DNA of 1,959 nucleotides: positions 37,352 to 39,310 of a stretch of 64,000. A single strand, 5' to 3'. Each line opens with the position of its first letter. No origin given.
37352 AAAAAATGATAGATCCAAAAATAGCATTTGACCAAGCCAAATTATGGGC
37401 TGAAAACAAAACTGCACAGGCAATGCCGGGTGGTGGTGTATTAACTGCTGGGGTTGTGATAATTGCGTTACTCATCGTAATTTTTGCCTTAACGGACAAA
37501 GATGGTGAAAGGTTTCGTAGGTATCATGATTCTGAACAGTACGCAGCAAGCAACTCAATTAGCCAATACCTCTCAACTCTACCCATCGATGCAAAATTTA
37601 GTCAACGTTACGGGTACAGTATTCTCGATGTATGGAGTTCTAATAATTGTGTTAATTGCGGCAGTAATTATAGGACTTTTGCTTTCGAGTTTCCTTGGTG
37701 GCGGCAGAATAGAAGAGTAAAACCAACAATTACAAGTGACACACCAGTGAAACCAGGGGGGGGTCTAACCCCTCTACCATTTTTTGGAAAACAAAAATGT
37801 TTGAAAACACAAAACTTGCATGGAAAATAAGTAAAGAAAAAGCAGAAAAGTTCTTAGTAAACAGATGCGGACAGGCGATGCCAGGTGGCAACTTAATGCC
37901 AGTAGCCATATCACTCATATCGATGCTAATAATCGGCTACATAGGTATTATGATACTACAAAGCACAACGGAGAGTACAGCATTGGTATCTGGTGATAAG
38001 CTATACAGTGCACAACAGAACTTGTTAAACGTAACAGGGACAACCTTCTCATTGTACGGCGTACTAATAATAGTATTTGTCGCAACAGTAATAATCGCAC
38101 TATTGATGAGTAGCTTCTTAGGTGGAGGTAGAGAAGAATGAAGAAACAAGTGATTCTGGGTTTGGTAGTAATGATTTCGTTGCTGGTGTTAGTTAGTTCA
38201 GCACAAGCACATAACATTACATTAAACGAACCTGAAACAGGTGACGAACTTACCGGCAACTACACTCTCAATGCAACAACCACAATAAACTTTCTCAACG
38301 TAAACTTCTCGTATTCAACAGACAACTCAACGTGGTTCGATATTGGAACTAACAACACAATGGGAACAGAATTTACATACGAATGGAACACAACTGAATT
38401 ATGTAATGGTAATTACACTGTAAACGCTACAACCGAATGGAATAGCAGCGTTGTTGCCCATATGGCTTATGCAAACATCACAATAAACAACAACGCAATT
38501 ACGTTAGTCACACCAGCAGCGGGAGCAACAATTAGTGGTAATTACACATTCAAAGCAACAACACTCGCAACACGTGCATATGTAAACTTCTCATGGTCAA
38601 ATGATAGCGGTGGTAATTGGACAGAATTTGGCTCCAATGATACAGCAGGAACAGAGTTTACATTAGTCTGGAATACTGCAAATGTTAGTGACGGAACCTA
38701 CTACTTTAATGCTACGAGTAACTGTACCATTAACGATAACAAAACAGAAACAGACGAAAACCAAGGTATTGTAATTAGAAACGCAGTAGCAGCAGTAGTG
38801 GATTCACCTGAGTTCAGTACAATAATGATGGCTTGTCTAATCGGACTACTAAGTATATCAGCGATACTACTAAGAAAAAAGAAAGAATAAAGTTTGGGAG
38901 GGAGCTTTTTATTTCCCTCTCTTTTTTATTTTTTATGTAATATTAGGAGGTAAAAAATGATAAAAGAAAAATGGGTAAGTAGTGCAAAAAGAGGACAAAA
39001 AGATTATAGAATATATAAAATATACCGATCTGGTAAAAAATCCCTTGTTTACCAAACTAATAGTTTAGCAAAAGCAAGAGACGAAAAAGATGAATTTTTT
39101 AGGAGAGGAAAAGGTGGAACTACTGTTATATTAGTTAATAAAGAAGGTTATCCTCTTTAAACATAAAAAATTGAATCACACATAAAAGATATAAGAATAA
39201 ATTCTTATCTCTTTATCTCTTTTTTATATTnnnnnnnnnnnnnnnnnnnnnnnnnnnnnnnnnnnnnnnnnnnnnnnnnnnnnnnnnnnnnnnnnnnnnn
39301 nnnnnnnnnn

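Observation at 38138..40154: Archaeosortase-family protein adjacent to a PEF-CTERM-tailed secreted glycoprotein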

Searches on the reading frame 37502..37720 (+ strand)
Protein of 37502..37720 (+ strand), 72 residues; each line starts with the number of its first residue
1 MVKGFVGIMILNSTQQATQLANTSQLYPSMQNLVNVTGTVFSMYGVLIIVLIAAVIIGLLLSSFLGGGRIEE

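Call 3: search_protein_families(library=ncbifam, proteins=[window:37502-37720:+], max_evalue=1)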
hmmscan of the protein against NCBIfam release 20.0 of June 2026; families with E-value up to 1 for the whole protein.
window:37502-37720:+ (72 aa): 2 families
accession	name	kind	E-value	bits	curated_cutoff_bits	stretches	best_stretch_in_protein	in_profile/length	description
NF045937.1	MSC_0624_12TM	equivalog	0.017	13.7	70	1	6-64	171-230/445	MSC_0624 family F1-like ATPase-associated membrane protein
TIGR01478.1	STEVOR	paralog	0.092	12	166.65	1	9-61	230-286/308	STEVOR family variant surface protein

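Call 4: search_protein_families(library=pfam, proteins=[window:37502-37720:+], max_evalue=1)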
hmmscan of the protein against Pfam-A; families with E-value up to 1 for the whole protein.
window:37502-37720:+ (72 aa): 4 families
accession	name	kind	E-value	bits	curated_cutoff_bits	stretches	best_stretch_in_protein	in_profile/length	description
PF12263.13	DUF3611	-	0.015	15.6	27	1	12-64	71-126/175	Protein of unknown function (DUF3611)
PF07843.16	DUF1634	-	0.02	15.4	27.5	1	7-65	19-79/102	Protein of unknown function (DUF1634)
PF13273.12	DUF4064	-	0.027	15.1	32.1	1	6-61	23-80/102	Protein of unknown function (DUF4064)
PF05478.16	Prominin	-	0.04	12.4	34.3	1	26-71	449-494/799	Prominin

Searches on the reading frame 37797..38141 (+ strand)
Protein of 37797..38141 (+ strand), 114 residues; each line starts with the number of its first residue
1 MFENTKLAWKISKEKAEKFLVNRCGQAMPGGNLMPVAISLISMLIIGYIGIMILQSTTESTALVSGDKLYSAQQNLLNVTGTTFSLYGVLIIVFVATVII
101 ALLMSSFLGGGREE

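Call 3: search_protein_families(library=ncbifam, proteins=[window:37797-38141:+], max_evalue=1)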
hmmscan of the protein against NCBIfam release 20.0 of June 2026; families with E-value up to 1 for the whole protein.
window:37797-38141:+ (114 aa): 3 families
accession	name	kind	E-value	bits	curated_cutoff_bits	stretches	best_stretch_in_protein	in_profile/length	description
NF045937.1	MSC_0624_12TM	equivalog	0.0013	17.4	70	1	32-105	149-228/445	MSC_0624 family F1-like ATPase-associated membrane protein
TIGR01478.1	STEVOR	paralog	0.2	10.8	166.65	1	47-103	225-285/308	STEVOR family variant surface protein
NF052235.1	CT351_fam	equivalog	0.22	10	900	1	55-101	122-168/674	CT351 family outer membrane beta-barrel protein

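Call 4: search_protein_families(library=pfam, proteins=[window:37797-38141:+], max_evalue=1)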
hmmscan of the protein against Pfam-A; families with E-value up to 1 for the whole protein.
window:37797-38141:+ (114 aa): 2 families
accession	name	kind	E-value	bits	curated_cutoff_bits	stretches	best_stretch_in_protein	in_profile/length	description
PF01312.24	Bac_export_2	-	0.046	13.4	24.4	1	28-100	126-195/335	FlhB HrpN YscU SpaS Family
PF02687.27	FtsX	-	0.18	12.3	25.5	1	37-107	52-114/120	FtsX-like permease C-terminal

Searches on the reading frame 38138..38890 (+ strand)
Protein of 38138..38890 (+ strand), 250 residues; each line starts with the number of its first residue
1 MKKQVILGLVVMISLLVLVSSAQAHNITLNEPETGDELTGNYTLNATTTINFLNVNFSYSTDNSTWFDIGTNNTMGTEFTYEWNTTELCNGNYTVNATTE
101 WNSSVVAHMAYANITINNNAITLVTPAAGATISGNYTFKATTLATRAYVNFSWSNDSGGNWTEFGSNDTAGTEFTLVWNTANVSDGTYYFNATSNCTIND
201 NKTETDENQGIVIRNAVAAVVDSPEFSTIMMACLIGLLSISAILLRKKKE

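Call 3: search_protein_families(library=ncbifam, proteins=[window:38138-38890:+], max_evalue=1)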
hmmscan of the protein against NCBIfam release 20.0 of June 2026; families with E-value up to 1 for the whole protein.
window:38138-38890:+ (250 aa): 2 families
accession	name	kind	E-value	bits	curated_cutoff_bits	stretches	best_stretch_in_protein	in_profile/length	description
TIGR01167.1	LPXTG_anchor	domain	0.078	13.7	15.9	0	228-250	14-33/34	LPXTG cell wall anchor domain-containing protein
NF038270.1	membran_MsaC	subfamily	0.14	11.9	45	1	116-170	39-90/130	Msa family membrane protein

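Call 4: search_protein_families(library=pfam, proteins=[window:38138-38890:+], max_evalue=1)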
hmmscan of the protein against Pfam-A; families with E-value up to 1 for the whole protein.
window:38138-38890:+ (250 aa): 5 families
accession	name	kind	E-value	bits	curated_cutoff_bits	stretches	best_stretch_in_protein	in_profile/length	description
PF17957.7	Big_7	-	5.3e-06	27.4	24.1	2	27-97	3-70/70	Bacterial Ig domain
PF13750.12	Big_3_3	-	0.0072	16.4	27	1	78-139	2-63/157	Bacterial Ig-like domain (group 3)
PF11885.13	DUF3405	-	0.019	14.1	25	1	31-194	297-452/493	Protein of unknown function (DUF3405)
PF10989.13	DUF2808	-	0.12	12.9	25.3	0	169-193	100-126/146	Protein of unknown function (DUF2808)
PF12393.13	Dr_adhesin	-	0.46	11.3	25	1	1-24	1-21/21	Dr family adhesin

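Call 66: list_cluster_members(proteins=[P0008, window:38138-38887:+, window:39231-40151:+])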
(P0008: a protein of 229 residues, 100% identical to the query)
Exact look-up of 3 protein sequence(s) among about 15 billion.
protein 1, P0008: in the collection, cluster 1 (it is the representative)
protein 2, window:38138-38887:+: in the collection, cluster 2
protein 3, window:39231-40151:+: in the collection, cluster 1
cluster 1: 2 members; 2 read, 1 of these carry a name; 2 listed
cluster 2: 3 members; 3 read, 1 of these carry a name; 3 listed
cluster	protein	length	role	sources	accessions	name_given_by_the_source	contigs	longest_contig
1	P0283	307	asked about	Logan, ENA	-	-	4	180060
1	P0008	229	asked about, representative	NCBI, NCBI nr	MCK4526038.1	hypothetical protein KAW18_01600 [candidate division WOR-3 bacterium] | hypothetical protein [candidate division WOR-3 bacterium]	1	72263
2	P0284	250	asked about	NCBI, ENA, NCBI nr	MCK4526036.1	hypothetical protein KAW18_01590 [candidate division WOR-3 bacterium] | hypothetical protein [candidate division WOR-3 bacterium]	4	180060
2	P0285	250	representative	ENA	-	-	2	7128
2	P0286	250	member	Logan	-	-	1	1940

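Call 76: find_homologous_proteins(query=window:38138-38887:+, max_evalue=0.001)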
Query window:38138-38887:+ (250 aa): 14 proteins with E <= 0.001 among 1443 candidates.
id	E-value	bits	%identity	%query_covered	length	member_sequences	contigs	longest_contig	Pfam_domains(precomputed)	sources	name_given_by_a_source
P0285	3.1e-153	526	98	100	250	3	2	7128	PF17957.8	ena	-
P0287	2.8e-129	448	84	100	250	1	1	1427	-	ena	-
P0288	5.6e-119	414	78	100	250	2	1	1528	PF17957.8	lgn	-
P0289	2.1e-103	363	72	100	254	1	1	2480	-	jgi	-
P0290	6.6e-97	342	69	100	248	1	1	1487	-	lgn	-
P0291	2.4e-92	327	65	100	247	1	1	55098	-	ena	-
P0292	2.7e-86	307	64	100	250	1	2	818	-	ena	-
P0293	6.4e-85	302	63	100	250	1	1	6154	-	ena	-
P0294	6.1e-84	299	63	100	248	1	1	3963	-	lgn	-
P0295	1.0e-77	279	59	100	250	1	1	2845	-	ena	-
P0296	7.5e-73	263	59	100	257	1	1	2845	-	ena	-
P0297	1.1e-64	236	56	96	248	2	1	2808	-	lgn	-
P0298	1.6e-61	226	53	100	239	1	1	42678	-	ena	-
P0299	5.6e-28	116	50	52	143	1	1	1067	-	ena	-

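Call 79: find_encoding_contigs(protein=P0295, flank=5000, max_places=2)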
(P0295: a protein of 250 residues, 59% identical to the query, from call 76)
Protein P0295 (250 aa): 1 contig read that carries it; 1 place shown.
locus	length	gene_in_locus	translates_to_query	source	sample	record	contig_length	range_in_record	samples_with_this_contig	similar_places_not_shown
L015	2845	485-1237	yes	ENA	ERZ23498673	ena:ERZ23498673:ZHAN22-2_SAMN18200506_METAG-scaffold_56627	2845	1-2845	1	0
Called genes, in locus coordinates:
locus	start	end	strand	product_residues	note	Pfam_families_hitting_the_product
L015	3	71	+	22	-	?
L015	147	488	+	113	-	-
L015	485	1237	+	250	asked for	-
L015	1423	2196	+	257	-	-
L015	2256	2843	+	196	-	?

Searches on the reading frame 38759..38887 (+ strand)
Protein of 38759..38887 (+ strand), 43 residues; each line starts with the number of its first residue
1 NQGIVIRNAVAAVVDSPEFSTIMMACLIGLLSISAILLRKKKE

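Call 26: search_protein_families(library=ncbifam, proteins=[window:38759-38887:+], max_evalue=10)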
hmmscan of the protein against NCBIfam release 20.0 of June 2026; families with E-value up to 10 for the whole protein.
seq(43 aa): 3 families
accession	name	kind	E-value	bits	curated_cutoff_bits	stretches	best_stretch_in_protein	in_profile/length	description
TIGR01167.1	LPXTG_anchor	domain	0.068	13.9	15.9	1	20-43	13-33/34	LPXTG cell wall anchor domain-containing protein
NF033507.3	Loki-CTERM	subfamily_domain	0.43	11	19.9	1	27-42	9-24/27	Loki-CTERM sorting domain-containing protein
TIGR03024.1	arch_PEF_CTERM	domain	8.1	6.8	23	1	17-41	2-25/25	PEF-CTERM sorting domain-containing protein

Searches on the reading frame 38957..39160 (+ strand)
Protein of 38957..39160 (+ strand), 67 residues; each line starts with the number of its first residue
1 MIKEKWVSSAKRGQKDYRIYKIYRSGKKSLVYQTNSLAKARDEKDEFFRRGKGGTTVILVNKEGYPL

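Call 3: search_protein_families(library=ncbifam, proteins=[window:38957-39160:+], max_evalue=1)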
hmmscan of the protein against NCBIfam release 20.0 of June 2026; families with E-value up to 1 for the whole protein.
window:38957-39160:+ (67 aa): 1 family
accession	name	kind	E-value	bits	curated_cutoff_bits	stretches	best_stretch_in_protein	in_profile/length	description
TIGR03433.1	padR_acidobact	paralog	0.027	14.6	101.8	1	2-40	55-91/101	PadR family transcriptional regulator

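Call 4: search_protein_families(library=pfam, proteins=[window:38957-39160:+], max_evalue=1)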
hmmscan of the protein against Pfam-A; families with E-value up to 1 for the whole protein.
window:38957-39160:+ (67 aa): 0 families
